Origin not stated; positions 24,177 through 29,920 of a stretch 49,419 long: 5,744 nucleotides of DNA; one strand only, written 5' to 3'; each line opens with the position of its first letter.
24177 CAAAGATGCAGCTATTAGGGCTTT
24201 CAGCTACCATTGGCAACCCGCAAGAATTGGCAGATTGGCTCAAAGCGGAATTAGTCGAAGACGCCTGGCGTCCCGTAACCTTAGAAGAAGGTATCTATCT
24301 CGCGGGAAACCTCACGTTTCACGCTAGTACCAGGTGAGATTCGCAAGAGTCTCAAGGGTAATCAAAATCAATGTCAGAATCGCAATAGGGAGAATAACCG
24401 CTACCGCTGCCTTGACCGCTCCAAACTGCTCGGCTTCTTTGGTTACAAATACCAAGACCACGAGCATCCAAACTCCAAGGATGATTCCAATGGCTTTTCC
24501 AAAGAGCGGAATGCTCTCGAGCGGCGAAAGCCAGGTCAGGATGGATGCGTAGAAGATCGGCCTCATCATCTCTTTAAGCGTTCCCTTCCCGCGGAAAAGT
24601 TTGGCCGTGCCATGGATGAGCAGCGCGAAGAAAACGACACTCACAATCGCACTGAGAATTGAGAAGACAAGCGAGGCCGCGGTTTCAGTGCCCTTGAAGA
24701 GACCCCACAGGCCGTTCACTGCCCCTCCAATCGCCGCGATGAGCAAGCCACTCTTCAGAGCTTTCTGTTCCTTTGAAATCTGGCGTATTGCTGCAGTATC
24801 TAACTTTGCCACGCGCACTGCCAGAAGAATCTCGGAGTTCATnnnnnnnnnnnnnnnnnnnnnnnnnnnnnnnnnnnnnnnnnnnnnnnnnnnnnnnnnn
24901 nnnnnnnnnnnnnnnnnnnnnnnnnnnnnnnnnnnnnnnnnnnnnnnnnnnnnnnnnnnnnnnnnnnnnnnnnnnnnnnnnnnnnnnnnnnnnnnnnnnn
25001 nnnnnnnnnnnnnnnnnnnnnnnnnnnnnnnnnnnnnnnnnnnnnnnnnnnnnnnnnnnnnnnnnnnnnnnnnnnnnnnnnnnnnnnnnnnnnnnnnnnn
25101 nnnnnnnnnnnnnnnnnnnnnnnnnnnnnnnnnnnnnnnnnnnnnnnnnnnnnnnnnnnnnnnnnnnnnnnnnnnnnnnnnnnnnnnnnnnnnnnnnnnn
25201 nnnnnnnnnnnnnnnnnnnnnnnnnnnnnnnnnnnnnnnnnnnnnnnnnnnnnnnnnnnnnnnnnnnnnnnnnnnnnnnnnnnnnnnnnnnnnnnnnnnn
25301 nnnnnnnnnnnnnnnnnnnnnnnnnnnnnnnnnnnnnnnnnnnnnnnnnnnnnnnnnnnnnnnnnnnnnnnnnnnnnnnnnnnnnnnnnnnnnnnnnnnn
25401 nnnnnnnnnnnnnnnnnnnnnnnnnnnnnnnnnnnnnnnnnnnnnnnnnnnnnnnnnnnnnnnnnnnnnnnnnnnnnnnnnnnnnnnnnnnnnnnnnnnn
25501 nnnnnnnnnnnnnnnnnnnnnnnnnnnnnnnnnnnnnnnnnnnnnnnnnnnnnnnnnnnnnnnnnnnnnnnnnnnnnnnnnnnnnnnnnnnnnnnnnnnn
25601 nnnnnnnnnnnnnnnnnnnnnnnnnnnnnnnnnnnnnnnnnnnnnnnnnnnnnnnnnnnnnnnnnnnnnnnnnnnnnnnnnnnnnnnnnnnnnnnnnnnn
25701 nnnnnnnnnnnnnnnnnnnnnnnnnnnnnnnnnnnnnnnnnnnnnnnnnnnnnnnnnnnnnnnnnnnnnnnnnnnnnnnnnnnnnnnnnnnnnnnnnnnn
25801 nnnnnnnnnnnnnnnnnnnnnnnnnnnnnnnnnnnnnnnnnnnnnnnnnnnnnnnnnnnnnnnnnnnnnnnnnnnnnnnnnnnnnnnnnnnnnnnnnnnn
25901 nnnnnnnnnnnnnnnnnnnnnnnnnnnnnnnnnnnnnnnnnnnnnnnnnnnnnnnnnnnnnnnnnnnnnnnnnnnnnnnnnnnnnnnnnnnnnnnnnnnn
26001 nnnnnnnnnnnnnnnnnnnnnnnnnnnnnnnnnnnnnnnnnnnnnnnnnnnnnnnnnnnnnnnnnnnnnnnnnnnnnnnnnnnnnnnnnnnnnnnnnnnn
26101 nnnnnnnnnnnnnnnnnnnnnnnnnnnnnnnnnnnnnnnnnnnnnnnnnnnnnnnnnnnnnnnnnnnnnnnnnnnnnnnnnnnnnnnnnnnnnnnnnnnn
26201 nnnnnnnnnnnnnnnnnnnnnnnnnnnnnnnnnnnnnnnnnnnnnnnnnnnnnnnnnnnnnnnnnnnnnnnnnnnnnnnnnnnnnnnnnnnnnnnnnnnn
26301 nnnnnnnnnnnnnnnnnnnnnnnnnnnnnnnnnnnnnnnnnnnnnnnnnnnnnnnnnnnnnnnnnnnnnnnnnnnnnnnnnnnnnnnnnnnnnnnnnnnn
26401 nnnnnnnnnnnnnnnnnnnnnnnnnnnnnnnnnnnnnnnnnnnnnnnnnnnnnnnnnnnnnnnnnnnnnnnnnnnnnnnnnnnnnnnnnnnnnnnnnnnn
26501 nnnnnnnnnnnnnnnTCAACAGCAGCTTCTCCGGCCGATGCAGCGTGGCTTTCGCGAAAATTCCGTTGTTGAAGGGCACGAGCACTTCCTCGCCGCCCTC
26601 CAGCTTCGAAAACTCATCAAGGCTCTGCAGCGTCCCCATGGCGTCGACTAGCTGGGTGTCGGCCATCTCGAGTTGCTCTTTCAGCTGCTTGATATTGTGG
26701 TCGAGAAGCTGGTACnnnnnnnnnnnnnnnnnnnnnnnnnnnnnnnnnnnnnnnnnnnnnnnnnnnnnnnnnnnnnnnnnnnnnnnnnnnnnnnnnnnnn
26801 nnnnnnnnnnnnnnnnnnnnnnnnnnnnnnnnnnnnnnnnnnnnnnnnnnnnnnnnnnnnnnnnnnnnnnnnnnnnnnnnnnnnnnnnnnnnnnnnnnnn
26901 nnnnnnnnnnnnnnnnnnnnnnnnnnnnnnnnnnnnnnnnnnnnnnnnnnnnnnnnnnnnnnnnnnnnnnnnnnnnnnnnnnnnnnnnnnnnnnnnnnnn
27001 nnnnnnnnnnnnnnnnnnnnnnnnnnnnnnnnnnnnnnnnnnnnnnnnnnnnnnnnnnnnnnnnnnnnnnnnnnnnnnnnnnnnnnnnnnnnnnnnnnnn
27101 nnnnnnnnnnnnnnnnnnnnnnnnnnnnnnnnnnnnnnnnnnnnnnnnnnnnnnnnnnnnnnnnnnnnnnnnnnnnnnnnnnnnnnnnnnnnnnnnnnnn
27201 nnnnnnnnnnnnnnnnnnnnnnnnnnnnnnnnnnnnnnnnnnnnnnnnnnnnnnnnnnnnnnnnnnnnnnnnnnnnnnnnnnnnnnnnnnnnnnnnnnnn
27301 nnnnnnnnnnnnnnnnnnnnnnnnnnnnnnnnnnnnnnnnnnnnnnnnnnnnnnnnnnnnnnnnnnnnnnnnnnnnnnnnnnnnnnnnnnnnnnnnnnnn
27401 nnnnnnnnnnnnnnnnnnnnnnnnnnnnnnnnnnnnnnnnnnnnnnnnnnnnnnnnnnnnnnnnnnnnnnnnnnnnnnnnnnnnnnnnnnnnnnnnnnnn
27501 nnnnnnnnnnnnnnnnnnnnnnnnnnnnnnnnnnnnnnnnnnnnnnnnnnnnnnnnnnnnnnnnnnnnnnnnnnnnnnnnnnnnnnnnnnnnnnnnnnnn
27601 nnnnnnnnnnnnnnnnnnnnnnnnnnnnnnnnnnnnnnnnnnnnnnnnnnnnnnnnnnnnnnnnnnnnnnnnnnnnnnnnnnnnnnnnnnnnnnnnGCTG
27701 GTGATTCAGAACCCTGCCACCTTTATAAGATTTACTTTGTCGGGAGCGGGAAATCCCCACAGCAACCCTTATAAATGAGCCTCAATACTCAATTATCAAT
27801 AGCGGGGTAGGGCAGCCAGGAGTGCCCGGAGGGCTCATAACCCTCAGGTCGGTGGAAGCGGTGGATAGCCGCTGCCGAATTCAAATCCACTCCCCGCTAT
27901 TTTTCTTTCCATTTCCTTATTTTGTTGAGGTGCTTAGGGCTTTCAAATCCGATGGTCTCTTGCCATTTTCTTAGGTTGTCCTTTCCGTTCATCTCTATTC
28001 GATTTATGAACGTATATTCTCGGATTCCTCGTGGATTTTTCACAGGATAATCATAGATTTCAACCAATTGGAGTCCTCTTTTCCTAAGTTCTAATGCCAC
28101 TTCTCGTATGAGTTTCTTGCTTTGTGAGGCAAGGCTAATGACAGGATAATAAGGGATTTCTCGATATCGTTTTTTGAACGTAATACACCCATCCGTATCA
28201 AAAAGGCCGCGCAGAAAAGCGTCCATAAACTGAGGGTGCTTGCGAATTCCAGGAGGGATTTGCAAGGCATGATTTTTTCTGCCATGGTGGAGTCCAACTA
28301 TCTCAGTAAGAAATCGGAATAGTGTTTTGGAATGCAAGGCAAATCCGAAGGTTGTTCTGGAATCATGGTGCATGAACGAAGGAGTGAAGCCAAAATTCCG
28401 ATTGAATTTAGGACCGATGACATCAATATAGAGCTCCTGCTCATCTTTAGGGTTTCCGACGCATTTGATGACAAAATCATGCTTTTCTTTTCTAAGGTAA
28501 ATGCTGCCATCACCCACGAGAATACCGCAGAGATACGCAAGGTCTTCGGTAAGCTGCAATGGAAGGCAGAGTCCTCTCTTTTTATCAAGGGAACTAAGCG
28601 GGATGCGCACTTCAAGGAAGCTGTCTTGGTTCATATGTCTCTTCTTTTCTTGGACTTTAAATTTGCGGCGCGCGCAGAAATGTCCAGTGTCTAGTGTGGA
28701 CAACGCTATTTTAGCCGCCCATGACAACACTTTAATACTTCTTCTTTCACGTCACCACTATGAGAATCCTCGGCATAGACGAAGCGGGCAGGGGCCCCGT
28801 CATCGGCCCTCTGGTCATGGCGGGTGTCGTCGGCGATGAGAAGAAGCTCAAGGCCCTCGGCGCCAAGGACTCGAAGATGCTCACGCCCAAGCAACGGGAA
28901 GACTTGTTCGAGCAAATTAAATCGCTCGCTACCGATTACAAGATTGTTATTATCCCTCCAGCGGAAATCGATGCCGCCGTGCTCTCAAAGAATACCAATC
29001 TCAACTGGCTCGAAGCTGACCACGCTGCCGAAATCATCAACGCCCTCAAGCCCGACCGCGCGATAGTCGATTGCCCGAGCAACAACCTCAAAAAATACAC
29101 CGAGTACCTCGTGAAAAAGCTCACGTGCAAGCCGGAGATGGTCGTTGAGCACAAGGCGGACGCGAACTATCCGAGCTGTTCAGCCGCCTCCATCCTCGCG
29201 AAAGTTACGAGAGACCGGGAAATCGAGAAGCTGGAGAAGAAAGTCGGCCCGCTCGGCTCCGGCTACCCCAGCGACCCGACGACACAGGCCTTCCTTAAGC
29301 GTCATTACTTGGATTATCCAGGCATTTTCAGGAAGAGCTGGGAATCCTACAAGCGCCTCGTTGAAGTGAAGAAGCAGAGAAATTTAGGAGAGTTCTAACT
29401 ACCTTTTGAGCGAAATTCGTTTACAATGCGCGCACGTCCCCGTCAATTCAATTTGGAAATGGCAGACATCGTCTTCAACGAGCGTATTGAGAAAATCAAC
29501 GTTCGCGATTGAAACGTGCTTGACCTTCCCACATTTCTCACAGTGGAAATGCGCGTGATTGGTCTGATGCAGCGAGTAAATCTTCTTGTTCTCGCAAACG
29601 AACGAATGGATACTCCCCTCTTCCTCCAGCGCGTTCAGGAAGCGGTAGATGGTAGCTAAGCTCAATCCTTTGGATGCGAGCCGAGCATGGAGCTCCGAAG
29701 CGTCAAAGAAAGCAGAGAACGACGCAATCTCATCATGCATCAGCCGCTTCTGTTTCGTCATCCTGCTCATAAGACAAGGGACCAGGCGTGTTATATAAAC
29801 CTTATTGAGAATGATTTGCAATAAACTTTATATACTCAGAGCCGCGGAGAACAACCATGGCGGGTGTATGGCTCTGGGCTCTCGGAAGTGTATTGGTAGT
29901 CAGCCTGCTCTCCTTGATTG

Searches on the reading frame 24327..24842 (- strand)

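Call 61: search_protein_families(library=pfam, proteins=[window:24327-24842:-], max_evalue=0.00001)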
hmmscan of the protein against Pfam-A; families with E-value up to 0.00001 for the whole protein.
window:24327-24842:- (172 aa): 1 family
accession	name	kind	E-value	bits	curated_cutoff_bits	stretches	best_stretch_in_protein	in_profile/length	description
PF04893.22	Yip1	-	6.8e-12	46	28.6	1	18-161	10-171/173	Yip1 domain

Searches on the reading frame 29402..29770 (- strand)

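Call 61: search_protein_families(library=pfam, proteins=[window:29402-29770:-], max_evalue=0.00001)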
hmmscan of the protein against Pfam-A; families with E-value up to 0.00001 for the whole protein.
window:29402-29770:- (123 aa): 1 family
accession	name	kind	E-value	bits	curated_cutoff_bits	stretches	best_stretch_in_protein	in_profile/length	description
PF01475.25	FUR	-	2.1e-16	60.6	23.1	1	3-92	5-99/121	Ferric uptake regulator family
